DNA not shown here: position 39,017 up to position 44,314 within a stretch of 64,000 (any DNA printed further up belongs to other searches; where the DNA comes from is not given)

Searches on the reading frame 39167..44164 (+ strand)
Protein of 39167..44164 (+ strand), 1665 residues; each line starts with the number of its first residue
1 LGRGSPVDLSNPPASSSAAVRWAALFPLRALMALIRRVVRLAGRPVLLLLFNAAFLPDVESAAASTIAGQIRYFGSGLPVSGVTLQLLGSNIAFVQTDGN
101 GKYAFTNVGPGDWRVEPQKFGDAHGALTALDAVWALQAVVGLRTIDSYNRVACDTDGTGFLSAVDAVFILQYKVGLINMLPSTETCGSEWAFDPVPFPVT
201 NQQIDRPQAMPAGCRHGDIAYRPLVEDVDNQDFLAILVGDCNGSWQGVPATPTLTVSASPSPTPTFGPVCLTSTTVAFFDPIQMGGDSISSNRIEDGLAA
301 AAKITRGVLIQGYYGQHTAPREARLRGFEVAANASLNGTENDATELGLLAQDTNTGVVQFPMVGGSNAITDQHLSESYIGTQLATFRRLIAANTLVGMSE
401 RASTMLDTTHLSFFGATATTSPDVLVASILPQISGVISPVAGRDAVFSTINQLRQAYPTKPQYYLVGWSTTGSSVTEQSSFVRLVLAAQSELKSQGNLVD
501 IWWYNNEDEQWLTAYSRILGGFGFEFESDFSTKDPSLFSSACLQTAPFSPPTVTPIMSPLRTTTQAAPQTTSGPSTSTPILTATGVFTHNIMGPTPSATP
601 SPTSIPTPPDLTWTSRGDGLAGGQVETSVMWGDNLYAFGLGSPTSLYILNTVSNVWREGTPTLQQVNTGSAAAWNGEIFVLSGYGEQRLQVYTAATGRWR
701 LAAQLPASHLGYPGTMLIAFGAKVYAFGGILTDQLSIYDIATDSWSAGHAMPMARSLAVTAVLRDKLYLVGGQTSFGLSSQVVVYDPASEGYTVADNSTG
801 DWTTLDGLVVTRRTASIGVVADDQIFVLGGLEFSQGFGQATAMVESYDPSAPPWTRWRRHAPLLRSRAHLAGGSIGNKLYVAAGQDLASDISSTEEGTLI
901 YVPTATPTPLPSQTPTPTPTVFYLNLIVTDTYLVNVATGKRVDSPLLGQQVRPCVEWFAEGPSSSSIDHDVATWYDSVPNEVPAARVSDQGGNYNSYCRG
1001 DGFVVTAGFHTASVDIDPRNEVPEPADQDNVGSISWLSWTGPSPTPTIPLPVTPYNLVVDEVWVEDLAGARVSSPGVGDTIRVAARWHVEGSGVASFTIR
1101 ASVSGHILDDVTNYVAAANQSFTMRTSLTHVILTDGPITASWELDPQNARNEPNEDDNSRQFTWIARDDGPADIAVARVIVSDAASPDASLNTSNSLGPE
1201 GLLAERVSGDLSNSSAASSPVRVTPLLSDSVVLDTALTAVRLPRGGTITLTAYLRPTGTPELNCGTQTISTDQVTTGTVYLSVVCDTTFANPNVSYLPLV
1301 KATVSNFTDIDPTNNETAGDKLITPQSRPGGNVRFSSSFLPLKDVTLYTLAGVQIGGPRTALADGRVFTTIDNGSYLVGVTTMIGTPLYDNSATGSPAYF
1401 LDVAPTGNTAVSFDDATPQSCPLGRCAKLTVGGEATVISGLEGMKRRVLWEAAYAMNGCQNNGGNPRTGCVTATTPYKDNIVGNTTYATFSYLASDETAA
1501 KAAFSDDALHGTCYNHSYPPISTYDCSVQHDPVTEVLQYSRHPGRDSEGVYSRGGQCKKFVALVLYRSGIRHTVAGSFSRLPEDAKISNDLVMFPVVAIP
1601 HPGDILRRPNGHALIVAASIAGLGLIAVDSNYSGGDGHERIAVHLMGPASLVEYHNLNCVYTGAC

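Call 41: search_protein_families(library=pfam, proteins=[window:39167-44164:+], max_evalue=0.001)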
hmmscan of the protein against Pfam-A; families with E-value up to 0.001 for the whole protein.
window:39167-44164:+ (1665 aa): 11 families
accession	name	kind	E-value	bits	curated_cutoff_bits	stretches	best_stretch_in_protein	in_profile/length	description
PF13964.12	Kelch_6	-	1.5e-18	66.5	25.3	0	720-751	10-46/50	Kelch motif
PF25210.1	Kelch_FKB95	-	4e-18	66.4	70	1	715-789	36-117/268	FKB95, Kelch-repeats domain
PF24681.1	Kelch_KLHDC2_KLHL20_DRC7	-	6.1e-18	65.4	50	2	627-830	3-221/221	KLHDC2/KLHL20/DRC7 Kelch-repeats domain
PF24981.1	Beta-prop_ATRN-LZTR1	-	2.3e-15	57.1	50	2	691-892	19-227/289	Attractin/LZTR1 beta-propeller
PF01344.31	Kelch_1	-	1.9e-11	43.7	20.1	0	754-788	1-35/46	Kelch motif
PF07646.21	Kelch_2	-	6.7e-11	42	21.3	0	627-661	6-46/48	Kelch motif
PF13415.12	Kelch_3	-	5e-07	30.2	22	0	765-804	2-38/48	Galactose oxidase, central domain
PF13620.12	CarboxypepD_reg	-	2e-06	28.5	32.3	1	66-121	1-58/82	Carboxypeptidase regulatory-like domain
PF24996.1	NANM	-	3e-06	26.8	45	0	798-864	39-106/350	N-acetylneuraminate epimerase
PF13418.12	Kelch_4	-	1e-05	25.8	21.6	0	760-789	8-38/49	Galactose oxidase, central domain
PF17210.9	SdrD_B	-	3.1e-05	24.6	29.7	1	79-119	23-66/112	SdrD B-like domain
